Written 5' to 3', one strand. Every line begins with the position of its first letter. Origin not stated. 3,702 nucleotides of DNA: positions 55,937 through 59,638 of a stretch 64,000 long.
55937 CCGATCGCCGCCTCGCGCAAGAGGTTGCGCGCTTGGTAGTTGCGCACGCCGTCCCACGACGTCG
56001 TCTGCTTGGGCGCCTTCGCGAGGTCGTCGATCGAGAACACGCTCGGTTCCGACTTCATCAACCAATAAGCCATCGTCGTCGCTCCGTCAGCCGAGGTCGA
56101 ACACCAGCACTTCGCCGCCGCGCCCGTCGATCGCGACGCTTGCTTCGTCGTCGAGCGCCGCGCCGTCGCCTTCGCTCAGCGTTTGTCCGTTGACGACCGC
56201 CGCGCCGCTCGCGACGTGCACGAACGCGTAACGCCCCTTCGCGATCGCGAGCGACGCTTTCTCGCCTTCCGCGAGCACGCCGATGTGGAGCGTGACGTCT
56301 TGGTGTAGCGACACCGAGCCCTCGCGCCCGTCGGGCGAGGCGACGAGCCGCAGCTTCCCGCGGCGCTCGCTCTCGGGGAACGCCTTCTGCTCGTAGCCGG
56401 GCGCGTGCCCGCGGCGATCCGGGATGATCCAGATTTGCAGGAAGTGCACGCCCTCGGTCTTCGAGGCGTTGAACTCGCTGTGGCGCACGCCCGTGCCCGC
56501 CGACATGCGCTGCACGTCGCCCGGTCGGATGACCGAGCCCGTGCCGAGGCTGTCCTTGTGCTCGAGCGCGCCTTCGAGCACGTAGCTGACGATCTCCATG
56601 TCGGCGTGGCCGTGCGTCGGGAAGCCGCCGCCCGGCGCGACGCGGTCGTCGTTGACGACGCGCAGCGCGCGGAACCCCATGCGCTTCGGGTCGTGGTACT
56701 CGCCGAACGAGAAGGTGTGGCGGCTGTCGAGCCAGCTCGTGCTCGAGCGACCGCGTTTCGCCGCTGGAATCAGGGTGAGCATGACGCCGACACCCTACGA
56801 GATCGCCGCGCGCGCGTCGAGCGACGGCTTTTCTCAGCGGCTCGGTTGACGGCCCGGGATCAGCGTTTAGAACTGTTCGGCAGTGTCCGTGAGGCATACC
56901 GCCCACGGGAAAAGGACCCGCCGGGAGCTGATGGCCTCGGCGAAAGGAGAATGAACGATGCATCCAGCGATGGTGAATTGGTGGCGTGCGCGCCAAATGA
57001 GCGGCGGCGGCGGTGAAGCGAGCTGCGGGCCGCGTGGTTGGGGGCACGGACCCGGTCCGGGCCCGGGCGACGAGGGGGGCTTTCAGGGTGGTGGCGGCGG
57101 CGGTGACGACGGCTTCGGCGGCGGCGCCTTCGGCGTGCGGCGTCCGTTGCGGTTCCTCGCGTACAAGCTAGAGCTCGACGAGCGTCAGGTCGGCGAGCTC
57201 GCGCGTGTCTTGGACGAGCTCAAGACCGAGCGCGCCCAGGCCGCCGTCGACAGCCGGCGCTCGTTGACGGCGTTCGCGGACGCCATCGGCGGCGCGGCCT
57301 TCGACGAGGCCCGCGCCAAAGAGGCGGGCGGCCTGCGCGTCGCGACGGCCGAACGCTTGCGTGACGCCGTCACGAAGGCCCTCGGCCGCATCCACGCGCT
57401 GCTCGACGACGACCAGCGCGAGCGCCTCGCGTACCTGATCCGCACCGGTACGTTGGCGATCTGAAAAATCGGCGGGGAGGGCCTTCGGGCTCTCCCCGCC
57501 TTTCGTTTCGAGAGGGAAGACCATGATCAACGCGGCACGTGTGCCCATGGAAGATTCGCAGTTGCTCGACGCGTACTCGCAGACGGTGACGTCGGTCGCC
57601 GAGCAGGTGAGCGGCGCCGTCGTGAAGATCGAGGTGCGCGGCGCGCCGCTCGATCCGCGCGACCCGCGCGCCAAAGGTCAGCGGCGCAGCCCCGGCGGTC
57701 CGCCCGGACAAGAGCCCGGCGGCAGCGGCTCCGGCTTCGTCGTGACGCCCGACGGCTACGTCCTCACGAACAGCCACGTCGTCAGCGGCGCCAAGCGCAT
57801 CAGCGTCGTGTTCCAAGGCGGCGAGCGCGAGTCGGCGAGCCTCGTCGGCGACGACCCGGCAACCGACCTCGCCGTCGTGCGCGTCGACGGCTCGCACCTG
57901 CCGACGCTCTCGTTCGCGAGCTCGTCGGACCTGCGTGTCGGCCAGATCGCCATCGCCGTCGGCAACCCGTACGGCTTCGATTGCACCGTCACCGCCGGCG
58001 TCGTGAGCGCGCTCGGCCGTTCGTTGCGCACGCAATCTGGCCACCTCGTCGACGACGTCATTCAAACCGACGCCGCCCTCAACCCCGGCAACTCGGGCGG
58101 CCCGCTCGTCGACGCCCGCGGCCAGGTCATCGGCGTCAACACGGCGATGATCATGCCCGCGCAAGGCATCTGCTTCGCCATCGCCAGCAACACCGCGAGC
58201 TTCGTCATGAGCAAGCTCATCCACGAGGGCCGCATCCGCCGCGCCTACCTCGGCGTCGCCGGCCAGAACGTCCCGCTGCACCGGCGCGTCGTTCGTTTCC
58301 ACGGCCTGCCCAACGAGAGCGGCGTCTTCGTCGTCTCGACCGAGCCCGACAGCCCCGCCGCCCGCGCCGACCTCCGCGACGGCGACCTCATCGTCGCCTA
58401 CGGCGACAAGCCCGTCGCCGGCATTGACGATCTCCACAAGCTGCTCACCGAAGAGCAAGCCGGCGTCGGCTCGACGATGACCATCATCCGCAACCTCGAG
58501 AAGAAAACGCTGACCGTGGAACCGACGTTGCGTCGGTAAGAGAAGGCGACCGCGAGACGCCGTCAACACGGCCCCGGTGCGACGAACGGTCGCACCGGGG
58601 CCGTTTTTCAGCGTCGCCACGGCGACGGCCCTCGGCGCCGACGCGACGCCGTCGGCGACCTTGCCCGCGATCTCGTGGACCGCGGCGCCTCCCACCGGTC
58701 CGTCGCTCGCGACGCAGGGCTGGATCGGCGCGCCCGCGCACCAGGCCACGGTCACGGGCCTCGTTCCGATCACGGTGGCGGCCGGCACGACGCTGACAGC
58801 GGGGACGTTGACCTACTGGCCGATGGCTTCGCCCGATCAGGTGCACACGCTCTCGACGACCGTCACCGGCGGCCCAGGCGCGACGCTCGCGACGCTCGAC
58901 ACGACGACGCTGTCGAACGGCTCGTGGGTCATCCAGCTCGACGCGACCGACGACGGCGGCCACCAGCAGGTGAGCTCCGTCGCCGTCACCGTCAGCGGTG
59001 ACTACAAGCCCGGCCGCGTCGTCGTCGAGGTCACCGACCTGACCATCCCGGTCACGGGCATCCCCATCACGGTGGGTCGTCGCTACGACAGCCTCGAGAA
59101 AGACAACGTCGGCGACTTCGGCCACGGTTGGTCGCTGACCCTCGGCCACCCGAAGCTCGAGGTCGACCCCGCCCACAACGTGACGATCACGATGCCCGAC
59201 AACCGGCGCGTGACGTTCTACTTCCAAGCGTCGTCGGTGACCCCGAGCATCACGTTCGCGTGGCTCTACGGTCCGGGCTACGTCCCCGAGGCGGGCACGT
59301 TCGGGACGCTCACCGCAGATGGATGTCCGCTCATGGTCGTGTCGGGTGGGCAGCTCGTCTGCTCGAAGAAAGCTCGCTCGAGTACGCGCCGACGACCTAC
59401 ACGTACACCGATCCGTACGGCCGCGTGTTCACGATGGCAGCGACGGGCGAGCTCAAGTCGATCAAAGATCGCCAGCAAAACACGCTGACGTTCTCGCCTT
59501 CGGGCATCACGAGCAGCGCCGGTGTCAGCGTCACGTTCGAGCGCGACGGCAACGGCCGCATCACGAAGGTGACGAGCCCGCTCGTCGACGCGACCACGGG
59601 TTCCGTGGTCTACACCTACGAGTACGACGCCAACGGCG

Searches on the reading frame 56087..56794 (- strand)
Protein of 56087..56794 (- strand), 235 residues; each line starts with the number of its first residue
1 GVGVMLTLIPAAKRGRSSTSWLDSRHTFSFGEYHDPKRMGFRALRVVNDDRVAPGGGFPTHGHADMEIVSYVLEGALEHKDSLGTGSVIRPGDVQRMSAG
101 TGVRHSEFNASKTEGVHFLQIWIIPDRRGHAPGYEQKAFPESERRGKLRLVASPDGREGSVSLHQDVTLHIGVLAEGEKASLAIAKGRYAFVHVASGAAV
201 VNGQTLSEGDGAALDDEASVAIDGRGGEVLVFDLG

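Call 75: search_protein_families(library=pfam, proteins=[window:56087-56794:-], max_evalue=0.0001)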
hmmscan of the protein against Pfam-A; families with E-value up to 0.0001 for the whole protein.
window:56087-56794:- (235 aa): 3 families
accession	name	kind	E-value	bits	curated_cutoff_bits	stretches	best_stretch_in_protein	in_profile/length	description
PF02678.22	Pirin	-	1.2e-34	119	26.1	1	15-123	7-108/108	Pirin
PF17954.7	Pirin_C_2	-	7.4e-24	84.2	22.9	1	150-234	1-86/86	Quercetinase C-terminal cupin domain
PF07883.17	Cupin_2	-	5.9e-06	26.4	27.2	1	51-119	4-67/70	Cupin domain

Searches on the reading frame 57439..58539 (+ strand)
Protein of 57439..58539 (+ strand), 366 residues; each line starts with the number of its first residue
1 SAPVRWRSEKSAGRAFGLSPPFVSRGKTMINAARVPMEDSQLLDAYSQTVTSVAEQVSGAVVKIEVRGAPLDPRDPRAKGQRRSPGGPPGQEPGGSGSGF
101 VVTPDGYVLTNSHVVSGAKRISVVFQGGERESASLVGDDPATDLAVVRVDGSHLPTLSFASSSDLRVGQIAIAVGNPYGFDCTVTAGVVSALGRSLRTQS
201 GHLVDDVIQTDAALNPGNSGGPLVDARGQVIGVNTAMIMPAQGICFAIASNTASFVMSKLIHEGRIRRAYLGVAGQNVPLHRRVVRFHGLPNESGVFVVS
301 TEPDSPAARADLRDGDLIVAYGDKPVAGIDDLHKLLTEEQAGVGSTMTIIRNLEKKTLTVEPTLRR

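Call 75: search_protein_families(library=pfam, proteins=[window:57439-58539:+], max_evalue=0.0001)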
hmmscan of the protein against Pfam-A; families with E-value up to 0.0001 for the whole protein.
window:57439-58539:+ (366 aa): 4 families
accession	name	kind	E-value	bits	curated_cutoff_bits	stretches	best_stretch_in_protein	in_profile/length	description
PF13365.12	Trypsin_2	-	8.3e-35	121.1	27.6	1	97-233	1-144/144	Trypsin-like peptidase domain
PF00089.32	Trypsin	-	4.5e-15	56.5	20.6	1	98-249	28-210/220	Trypsin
PF13180.12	PDZ_2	-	3.7e-11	43.6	27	1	292-361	10-79/80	PDZ domain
PF17820.7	PDZ_6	-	6.4e-09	35.9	27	1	298-337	2-41/54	PDZ domain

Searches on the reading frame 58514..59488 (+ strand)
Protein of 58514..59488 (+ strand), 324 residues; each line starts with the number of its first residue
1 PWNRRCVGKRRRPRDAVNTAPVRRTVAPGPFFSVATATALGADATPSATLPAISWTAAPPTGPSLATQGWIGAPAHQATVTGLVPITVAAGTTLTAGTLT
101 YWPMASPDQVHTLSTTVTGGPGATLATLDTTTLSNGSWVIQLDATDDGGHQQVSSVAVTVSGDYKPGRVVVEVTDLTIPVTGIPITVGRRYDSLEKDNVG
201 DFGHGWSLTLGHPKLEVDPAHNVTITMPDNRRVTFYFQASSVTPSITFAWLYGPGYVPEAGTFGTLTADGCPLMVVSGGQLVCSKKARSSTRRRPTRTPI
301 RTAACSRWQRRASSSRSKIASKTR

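Call 75: search_protein_families(library=pfam, proteins=[window:58514-59488:+], max_evalue=0.0001)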
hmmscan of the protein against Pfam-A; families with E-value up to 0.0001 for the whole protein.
window:58514-59488:+ (324 aa): 1 family
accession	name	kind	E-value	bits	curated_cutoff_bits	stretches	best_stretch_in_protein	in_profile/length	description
PF20148.4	DUF6531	-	6.8e-10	39.6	24.1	1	167-235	9-74/74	Domain of unknown function (DUF6531)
